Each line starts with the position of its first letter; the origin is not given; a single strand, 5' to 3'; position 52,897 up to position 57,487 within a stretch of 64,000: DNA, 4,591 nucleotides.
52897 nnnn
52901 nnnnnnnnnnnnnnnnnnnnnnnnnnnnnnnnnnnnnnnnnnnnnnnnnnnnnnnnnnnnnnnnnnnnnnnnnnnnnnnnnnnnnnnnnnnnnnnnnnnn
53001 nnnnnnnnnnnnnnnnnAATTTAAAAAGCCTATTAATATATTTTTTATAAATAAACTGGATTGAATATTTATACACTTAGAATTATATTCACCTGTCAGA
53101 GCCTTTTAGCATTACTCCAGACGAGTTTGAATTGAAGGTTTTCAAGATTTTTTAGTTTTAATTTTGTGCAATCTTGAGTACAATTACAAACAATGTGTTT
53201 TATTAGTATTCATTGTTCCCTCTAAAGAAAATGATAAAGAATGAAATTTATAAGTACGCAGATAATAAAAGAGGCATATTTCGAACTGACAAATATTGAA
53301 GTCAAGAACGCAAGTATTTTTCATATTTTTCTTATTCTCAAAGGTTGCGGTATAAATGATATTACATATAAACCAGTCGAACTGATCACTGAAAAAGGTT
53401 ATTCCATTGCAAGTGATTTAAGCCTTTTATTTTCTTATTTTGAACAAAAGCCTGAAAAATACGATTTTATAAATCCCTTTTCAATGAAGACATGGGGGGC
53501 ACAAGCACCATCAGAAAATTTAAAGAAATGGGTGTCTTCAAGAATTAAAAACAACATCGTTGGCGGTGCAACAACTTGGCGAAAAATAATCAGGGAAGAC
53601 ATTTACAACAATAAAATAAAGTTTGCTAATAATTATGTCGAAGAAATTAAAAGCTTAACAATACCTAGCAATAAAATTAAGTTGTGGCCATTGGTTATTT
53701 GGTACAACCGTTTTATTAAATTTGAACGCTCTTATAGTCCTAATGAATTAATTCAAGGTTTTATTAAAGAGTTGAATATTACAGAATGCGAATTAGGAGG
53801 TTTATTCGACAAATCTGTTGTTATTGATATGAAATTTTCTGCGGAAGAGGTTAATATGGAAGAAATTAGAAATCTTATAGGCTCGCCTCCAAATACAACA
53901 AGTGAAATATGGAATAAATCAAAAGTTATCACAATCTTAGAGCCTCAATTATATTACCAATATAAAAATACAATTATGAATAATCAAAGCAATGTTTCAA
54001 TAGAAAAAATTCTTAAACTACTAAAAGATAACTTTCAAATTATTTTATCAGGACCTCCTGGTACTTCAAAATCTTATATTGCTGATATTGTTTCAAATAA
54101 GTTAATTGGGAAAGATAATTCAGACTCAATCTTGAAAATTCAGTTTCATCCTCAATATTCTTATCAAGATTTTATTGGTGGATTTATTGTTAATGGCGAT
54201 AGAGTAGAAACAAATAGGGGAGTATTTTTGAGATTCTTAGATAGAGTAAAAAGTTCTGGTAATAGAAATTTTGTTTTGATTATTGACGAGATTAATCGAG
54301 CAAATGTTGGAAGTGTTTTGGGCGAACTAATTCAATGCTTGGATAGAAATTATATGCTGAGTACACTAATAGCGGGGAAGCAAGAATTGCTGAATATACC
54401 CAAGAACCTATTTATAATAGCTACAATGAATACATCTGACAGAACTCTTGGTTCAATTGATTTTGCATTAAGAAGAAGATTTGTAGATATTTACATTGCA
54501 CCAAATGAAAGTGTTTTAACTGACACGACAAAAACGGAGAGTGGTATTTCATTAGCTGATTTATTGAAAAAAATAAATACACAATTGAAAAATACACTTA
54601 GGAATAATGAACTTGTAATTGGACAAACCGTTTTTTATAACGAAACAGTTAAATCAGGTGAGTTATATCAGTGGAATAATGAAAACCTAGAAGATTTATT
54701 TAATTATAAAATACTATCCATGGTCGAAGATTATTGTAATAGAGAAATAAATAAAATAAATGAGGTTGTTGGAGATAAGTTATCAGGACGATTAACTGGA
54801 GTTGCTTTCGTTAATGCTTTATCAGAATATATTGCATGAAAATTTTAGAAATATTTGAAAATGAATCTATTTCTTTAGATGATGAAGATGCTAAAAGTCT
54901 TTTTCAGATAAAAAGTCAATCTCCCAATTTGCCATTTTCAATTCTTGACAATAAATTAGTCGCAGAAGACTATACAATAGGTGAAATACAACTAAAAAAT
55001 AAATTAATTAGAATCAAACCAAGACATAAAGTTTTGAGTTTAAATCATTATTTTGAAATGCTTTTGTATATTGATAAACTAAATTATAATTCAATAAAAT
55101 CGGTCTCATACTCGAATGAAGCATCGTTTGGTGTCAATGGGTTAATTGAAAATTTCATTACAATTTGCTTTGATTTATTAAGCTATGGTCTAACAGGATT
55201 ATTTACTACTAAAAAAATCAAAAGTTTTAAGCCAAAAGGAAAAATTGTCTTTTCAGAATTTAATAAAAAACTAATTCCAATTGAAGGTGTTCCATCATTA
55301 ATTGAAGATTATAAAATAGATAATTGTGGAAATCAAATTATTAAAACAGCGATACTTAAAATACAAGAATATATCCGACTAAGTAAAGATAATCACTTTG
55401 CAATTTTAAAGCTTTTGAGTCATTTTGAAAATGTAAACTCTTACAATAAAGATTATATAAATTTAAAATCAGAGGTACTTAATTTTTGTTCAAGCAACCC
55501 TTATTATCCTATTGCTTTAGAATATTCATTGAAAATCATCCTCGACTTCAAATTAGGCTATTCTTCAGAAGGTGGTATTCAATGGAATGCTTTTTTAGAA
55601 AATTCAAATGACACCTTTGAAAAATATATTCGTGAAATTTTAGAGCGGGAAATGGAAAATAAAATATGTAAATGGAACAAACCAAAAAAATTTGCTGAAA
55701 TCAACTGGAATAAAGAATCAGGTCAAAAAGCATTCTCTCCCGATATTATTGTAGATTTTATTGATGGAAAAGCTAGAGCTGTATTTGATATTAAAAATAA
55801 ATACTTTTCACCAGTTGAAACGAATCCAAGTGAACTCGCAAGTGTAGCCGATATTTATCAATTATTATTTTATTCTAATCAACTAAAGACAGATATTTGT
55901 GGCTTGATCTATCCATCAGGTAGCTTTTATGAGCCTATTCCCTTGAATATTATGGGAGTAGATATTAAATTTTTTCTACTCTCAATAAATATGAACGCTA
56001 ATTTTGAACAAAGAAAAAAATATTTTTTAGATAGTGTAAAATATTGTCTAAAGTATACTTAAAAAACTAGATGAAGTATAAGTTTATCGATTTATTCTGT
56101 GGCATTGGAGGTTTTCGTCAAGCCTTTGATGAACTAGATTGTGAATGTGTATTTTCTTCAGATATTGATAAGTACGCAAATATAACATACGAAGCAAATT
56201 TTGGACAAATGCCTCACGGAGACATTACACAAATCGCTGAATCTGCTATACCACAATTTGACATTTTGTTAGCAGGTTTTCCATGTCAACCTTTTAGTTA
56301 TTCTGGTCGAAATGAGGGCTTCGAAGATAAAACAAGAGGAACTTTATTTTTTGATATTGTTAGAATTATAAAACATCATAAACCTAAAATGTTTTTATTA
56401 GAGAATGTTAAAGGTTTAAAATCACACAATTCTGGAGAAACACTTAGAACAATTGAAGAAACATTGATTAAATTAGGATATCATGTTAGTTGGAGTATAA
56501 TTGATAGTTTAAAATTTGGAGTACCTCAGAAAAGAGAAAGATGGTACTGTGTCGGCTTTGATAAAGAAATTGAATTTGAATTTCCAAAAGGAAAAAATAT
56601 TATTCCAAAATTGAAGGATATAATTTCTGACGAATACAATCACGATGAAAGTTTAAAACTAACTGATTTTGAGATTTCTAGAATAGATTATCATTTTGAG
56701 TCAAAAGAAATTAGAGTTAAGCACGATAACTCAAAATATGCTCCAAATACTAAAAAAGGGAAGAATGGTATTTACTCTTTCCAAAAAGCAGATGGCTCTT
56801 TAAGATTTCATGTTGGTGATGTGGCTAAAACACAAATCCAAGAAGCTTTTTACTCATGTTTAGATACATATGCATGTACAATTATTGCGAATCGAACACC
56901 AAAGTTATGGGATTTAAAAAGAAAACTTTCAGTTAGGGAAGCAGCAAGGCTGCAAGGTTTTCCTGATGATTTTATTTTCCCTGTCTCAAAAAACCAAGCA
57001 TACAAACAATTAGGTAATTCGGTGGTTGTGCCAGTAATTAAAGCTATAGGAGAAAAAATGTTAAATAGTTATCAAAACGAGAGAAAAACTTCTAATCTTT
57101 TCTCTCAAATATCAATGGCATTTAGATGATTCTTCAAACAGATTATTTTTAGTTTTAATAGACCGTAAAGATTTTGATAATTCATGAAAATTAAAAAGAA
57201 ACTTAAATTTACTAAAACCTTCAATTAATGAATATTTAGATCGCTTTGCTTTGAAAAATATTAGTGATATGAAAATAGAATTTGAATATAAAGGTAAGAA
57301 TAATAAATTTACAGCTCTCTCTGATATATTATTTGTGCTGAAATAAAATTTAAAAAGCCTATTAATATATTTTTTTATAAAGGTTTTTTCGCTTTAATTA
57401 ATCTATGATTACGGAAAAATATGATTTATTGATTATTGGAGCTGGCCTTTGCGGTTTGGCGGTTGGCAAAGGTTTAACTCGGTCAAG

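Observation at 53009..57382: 4.3-kb mcrB-mcrC-dcm island inserted at the exact 3' end of a glycogen-debranching-family gene, flanked by 44-bp direct repeats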

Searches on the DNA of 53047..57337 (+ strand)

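Call 90: search_dna_similar(query=window:53047-57337:+, collection=phages, mode=distant, max_rows=8)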
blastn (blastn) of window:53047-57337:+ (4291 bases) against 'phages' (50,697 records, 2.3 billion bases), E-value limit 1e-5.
Records with a match: 11; places in all: 11; records where one place covers at least 80% of the query: 0.
Best place of each record, by identity: 60-80% 11.
By first word of the organism name: Streptococcus 4; Bacteriophage 2; Caudoviricetes 2; Terrisporobacter 1; Microcystis 1; Blautia 1.
By host as written in the record: - 2; Streptococcus pyogenes 2; Methanobacteriales 2; Streptococcus pyogenes 2812A 1; Streptococcus pyogenes MGAS29862 serotype emm4 1; Terrisporobacter petrolearius DSL 1; Cyanobacteria 1; Blautia sp. 1.
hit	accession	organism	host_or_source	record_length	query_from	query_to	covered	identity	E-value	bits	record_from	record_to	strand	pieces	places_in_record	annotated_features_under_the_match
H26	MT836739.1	Bacteriophage sp.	human fecal samples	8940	3039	3441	9%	67.0%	4e-26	128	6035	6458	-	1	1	record has no annotation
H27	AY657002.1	Streptococcus phage phi1207.3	Streptococcus pyogenes 2812A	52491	3138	3993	8%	68.9%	9e-9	133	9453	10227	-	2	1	spyIM: C-5 cytosine-specific DNA methylase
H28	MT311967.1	Streptococcus phage phi29854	Streptococcus pyogenes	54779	3138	3993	8%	68.9%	9e-9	133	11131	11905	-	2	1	composite element phi29854 encoding mef(A) and msr(D) providing M ... | type II restriction-modification system modification protein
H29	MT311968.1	Streptococcus phage phi29961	Streptococcus pyogenes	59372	3138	3993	8%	68.9%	9e-9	133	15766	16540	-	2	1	composite mobile genetic element phi29661 encoding mef(A) and msr(D) ... | hpaIIM: type II restriction-modification system modification protein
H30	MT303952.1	Streptococcus phage phi29862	Streptococcus pyogenes MGAS29862 ...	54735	3138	3993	8%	68.9%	9e-9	133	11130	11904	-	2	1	composite element phi29862 encoding mefA and msrD providing M ... | type II restriction-modification system modification protein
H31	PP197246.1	Terrisporobacter phage TPDSL_ph1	Terrisporobacter petrolearius DSL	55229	3033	3378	8%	65.5%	1e-12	83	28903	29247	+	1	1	DNA methyltransferase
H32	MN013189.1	Microcystis phage Mic1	Cyanobacteria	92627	3034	3372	8%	65.6%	1e-7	67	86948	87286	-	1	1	DNA (cytosine-5)-methyltransferase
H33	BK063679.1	Caudoviricetes sp. vir323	Methanobacteriales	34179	3033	3339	7%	68.1%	2e-18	103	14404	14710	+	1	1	DNA methyltransferase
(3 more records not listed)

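Call 91: search_dna_similar(query=window:53047-57337:+, collection=plasmids, mode=distant, max_rows=8)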
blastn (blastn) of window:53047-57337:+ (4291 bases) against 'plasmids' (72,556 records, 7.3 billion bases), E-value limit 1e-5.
Records with a match: 25; places in all: 28; records where one place covers at least 80% of the query: 0.
Best place of each record, by identity: 80-90% 1; 60-80% 24.
By first word of the organism name: Acinetobacter 6; Bacillus 3; Spiroplasma 2; Clostridium 2; Desemzia 1; Francisella 1; Staphylococcus 1; Clostridioides 1; Geminocystis 1; Lactococcus 1; and 6 more.
By predicted mobility (MOB-suite, as given by PLSDB): non-mobilizable 12; mobilizable 12; conjugative 1.
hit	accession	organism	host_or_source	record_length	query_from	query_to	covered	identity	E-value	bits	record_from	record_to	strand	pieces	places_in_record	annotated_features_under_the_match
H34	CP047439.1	Spiroplasma citri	Neoaliturus tenellus,cell culture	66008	3033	3407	9%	66.7%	8e-16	96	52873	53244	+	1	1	dcm: DNA (cytosine-5-)-methyltransferase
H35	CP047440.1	Spiroplasma citri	Neoaliturus tenellus,cell culture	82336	3033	3407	9%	66.7%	8e-16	96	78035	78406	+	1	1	dcm: DNA (cytosine-5-)-methyltransferase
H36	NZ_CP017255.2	Clostridium taeniosporum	microbial cells,Lake Mainaki silt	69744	3013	3362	8%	66.6%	9e-9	73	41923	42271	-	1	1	dcm: DNA (cytosine-5-)-methyltransferase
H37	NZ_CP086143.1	Clostridium estertheticum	bovine,single colony,feces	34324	3037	3375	8%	67.8%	6e-17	100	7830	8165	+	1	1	dcm: DNA (cytosine-5-)-methyltransferase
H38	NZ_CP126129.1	Desemzia incerta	Sus scrofa,Cell Culture,back skin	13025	3034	3364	8%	68.1%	8e-22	114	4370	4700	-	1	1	DNA cytosine methyltransferase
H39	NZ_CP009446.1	Francisella philomiragia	Human Clinical (blood)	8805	3026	3373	8%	64.3%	1e-7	69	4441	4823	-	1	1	HpaII family restriction endonuclease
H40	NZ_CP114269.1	Acinetobacter sp. TR3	pufferfish,culture,the gut of pufferfish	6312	3037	3375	8%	64.7%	1e-6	64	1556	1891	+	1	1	dcm: DNA (cytosine-5-)-methyltransferase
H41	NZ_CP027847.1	Staphylococcus kloosii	squirrel,type strain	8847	3095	3380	7%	68.9%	5e-18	102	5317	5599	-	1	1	dcm: DNA (cytosine-5-)-methyltransferase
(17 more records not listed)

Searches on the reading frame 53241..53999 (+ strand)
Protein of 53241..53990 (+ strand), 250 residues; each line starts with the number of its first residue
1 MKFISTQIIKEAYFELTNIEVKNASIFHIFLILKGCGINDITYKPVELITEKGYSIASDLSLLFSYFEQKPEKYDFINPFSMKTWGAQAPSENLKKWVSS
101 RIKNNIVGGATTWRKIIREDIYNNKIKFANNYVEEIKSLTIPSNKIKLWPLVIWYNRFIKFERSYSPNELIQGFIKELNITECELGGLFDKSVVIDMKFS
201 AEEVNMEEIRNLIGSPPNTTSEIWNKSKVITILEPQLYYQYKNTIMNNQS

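Call 49: predict_structure(alignment_id=A1)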
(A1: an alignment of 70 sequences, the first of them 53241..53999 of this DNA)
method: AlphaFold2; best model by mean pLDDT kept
length: 253 residues; sequences in the alignment: 70
mean_pLDDT: 92.7   pTM: 0.91
mean pLDDT of the five models: 92.7, 92.1, 91.9, 91.9, 91.4
residues with pLDDT >= 90: 203; 70-90: 43; 50-70: 7; < 50: 0
segments of 3 or more residues with pLDDT < 50: none
pLDDT, mean of each block of 10 residues (from residue 1): 97 96 96 98 96 96 94 94 88 93 82 91 95 97 96 97 94 96 97 95 95 88 85 90 82 57
secondary structure, 60 per line:
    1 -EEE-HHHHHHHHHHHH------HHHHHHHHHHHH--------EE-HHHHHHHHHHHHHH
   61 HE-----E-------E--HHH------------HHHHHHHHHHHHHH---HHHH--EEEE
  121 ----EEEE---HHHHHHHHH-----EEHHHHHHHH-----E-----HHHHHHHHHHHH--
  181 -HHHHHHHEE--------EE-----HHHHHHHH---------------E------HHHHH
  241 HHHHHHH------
elements in order: E2-4 H6-17 H24-35 H47-61 H94-107 H111-114 E117-120 E125-128 H132-140 H148-155 H167-178 H182-188 H206-213 H236-247

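Call 76: search_protein_families(library=pfam, proteins=[window:53241-53990:+], max_evalue=10)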
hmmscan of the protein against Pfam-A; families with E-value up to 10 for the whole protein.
window:53241-53990:+ (250 aa): 0 families

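Call 80: fold_search(model_id=the predicted structure, library=pdb)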
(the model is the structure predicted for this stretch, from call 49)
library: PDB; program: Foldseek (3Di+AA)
matches with E <= 10: 10; with E <= 0.001: 0
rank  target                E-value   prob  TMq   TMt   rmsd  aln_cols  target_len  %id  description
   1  3vb2_B                4.7e+00  0.02  0.11  0.18  12.1        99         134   15  Crystal Structure of the Reduced Form of MarR from E.coli (released 2013-01-30)
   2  7el2_B                5.2e+00  0.06  0.12  0.20   4.4        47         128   23  Crystal structure of apo-HpaR from Acinetobacter baumannii (released 2022-01-19)
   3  5lej_B                6.9e+00  0.02  0.14  0.14  14.5       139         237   10  The Transcriptional Regulator PrfA from Listeria Monocytogenes in complex with a 30-bp operator PrfA-box motif (released 2016-12-07)
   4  5y6i_B                8.1e+00  0.06  0.12  0.13   4.2        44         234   14  Crystal structure of Pseudomonas aeruginosa HmgR (released 2018-08-15)
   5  9i6h_E                8.1e+00  0.01  0.11  0.10  17.3       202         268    8  Room temperature structure of KR2 rhodopsin in pentameric form at 95% relative humidity (released 2025-07-16)
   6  7r17_C                8.1e+00  0.01  0.10  0.04  14.8       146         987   12  Beta Variant SARS-CoV-2 Spike with 2 Erect RBDs (released 2022-03-09)
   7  2qww_H                8.6e+00  0.08  0.23  0.36   5.5       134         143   10  Crystal structure of multiple antibiotic-resistance repressor (MarR) (YP_013417.1) from Listeria monocytogenes 4b F236 (released 2007-08-21)
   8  6qws                  8.6e+00  0.02  0.13  0.03  14.2       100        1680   12  Crystal structure of the Ski2 RNA-helicase Brr2 from Chaetomium thermophilum in the apo state (released 2020-01-15)
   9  8jh0_B                8.6e+00  0.01  0.13  0.12  18.9       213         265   10  Crystal structure of the light-driven sodium pump IaNaR (released 2023-11-01)
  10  7zpf_C                9.6e+00  0.01  0.14  0.09  18.0       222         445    9  Three-dimensional structure of AIP56, a short-trip single chain AB toxin from Photobacterium damselae subsp. piscicida (released 2023-05-10)

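Call 82: search_protein_representatives(protein=window:53241-53930:+)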
Query: 230 residues. Proteins with E-value up to 0.001 (for the whole library): 54; up to 1e-10: 43; up to 1e-30: 20. The best 54 are listed.
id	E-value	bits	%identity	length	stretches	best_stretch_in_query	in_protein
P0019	5.3e-77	275.1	59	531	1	1-225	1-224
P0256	8.8e-76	271.1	88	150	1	1-142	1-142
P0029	6.1e-68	245.4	52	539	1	1-224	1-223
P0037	1.9e-65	237.3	52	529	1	3-227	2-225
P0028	1.2e-62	228.1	50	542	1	3-221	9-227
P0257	5.7e-58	212.8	48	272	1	2-228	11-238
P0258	7.9e-58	212.4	48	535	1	2-224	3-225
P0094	5.6e-54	199.8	46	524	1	1-228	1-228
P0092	7.8e-54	199.3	46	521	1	2-225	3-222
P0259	4.1e-53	197.0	46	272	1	2-227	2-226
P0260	8.1e-53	196.0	48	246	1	3-221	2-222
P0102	3.3e-51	190.7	49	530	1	3-220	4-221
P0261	1.4e-46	175.6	43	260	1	3-227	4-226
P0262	5.2e-43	163.9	43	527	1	3-226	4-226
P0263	1.2e-41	159.5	42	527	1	1-213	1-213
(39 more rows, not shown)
